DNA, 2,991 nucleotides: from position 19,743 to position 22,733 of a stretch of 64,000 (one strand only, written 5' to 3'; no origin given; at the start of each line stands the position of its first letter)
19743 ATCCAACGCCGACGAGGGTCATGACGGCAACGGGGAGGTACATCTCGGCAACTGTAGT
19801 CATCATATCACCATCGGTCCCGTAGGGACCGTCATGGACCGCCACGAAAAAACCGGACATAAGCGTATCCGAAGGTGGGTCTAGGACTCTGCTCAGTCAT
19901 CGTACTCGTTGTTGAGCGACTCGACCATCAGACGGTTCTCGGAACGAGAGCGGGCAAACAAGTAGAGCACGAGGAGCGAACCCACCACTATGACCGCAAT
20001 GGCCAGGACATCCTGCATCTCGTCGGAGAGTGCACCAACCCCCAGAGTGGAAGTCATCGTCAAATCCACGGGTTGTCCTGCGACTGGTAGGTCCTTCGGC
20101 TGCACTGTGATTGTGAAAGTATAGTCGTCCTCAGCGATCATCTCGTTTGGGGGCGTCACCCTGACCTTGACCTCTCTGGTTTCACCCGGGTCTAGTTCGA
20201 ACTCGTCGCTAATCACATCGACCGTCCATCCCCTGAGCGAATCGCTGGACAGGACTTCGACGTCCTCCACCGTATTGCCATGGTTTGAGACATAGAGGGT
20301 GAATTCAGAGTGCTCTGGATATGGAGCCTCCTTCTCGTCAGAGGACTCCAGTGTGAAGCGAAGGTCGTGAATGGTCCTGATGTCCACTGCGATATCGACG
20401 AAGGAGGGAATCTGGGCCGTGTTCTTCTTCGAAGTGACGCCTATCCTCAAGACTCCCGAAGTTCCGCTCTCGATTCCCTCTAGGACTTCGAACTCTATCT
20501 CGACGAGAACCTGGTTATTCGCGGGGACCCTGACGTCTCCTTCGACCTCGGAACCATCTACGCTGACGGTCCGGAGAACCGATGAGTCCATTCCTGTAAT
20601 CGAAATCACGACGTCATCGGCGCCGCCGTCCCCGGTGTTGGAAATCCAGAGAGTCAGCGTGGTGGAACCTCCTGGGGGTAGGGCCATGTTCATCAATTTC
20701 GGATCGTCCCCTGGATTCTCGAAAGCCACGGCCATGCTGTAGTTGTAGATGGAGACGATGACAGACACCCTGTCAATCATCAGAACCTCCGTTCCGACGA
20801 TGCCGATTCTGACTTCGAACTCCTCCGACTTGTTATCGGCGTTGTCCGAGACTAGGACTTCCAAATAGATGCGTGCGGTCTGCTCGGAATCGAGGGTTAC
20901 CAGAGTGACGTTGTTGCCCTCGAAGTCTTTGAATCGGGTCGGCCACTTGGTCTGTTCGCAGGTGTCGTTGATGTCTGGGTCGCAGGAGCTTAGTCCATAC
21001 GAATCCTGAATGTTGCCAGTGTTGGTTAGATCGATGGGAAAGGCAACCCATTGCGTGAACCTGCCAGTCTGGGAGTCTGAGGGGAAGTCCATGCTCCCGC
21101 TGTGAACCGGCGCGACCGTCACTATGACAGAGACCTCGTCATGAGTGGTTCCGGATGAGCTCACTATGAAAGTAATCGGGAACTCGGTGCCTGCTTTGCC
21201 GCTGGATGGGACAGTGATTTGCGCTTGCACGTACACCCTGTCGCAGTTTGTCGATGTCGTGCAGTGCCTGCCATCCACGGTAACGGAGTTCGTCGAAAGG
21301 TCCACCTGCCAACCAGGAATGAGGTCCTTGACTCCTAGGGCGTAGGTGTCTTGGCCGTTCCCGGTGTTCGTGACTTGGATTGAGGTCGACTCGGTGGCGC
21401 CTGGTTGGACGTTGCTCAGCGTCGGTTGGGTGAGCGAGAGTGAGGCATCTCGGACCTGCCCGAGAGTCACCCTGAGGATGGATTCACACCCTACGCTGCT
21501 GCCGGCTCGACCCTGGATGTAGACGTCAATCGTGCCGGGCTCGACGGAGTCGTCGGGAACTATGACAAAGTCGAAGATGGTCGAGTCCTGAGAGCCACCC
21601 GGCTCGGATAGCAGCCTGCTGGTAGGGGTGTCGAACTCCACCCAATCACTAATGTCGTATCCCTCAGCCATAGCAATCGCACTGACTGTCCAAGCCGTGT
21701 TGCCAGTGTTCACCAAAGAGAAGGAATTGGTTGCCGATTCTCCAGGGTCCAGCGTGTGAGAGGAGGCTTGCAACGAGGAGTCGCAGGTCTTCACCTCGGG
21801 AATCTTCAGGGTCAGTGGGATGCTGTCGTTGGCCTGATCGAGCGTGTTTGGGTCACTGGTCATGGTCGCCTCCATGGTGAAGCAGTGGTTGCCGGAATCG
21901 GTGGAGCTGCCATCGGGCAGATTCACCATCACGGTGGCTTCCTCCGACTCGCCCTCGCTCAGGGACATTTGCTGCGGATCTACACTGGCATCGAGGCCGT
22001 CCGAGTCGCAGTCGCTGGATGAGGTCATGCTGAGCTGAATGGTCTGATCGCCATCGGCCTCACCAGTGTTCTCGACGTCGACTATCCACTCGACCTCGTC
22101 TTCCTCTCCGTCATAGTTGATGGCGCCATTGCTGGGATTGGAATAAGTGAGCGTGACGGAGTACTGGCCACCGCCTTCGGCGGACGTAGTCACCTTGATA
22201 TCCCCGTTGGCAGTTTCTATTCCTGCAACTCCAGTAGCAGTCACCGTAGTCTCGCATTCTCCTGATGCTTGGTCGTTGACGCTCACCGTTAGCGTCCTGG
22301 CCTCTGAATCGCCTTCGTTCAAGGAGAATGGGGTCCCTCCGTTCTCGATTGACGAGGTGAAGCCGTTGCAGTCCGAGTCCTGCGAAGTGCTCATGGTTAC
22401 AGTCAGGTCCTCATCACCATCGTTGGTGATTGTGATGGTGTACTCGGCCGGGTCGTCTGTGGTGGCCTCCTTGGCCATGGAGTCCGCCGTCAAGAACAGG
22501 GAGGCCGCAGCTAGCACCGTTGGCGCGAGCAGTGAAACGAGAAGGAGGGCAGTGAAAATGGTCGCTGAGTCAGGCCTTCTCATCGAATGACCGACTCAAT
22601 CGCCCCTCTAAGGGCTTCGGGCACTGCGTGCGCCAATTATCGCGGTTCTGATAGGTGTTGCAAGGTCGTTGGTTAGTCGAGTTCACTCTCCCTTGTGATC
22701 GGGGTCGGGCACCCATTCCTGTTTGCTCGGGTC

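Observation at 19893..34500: Lower-GC 14.6 kb island of five co-directional giant envelope-protein genes placed directly upstream of the nuo operon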

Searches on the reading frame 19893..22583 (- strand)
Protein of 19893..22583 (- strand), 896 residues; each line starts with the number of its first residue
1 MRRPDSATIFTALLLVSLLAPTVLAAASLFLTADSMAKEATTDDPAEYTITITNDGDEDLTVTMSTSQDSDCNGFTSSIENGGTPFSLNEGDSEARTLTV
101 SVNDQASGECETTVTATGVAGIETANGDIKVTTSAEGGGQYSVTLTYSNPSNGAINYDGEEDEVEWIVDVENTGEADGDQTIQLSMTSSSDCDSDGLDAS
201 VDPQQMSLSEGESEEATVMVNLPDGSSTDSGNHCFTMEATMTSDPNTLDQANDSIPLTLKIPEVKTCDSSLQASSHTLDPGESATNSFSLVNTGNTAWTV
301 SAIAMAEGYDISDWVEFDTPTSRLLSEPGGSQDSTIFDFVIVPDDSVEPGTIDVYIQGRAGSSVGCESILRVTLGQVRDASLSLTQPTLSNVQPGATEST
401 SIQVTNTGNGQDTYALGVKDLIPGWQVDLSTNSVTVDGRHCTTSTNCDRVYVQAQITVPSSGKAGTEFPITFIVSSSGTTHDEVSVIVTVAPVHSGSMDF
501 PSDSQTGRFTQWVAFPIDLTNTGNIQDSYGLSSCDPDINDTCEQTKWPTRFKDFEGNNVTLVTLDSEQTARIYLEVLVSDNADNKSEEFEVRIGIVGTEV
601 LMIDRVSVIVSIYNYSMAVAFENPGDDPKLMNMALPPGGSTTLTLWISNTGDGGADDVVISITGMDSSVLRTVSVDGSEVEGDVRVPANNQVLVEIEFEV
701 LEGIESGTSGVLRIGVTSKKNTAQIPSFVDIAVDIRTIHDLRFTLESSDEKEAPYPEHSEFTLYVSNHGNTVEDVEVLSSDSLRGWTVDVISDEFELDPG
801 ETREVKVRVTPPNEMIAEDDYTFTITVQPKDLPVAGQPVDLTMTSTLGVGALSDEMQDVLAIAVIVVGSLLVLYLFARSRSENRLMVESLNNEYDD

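Call 4: search_protein_families(library=pfam, proteins=[window:19893-22583:-], max_evalue=0.01)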
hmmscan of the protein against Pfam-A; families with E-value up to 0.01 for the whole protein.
window:19893-22583:- (896 aa): 7 families
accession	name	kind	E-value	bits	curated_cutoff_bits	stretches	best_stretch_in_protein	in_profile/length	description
PF11614.14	FixG_C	-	3.2e-14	53.5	25.6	1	761-830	35-103/119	IG-like fold at C-terminal of FixG, putative oxidoreductase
PF10633.15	NPCBM_assoc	-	3.6e-11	43.5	24.4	1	759-828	7-76/78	NPCBM-associated, NEW3 domain of alpha-galactosidase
PF22544.2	HYDIN_VesB_CFA65-like_Ig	-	1.8e-08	34.9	25.5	0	46-81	21-55/100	HYDIN/CFA65/VesB-like, Ig-like domain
PF22067.2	Cep192_D3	-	2.4e-06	28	27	1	757-830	17-87/99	Cep192 domain 3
PF23619.1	Ig_VWA7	-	3.4e-06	27.7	27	0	760-830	19-87/104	VWA7 Ig-like domain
PF06280.18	fn3_5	-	9.1e-06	26.8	27.6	0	742-815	13-84/112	Fn3-like domain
PF24053.1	DUF7356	-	0.0024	18.2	27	0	43-69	32-58/105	Domain of unknown function (DUF7356)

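Call 32: search_solved_structures(query=A4, max_evalue=1)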
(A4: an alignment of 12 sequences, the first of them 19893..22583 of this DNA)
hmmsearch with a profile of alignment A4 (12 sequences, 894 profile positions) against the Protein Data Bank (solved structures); distinct sequences matched with E-value up to 1: 1.
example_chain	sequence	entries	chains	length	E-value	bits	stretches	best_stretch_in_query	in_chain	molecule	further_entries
2rck_A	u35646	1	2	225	0.47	11.6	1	101-182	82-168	Juvenile hormone binding protein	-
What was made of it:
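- Closest known: Haloarchaeal S-layer glycoprotein. Different: There is no detectable sequence relation in the PDB profile search (call 32).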

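Call 62: search_protein_families(library=ncbifam, proteins=[window:19893-22583:-], max_evalue=0.01)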
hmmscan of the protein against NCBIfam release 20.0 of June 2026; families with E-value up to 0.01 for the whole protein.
window:19893-22583:- (896 aa): 3 families
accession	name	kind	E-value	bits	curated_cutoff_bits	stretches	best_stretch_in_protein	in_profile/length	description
NF041740.1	choice_anch_T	equivalog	1.1e-21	77.2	70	3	370-482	136-245/259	choice-of-anchor T family protein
TIGR02745.1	ccoG_rdxA_fixG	equivalog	0.00051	19.1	316.7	0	759-831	348-419/435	cytochrome c oxidase accessory protein CcoG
NF012200.0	choice_anch_D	domain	0.00078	19.9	45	0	42-115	32-100/108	choice-of-anchor D domain-containing protein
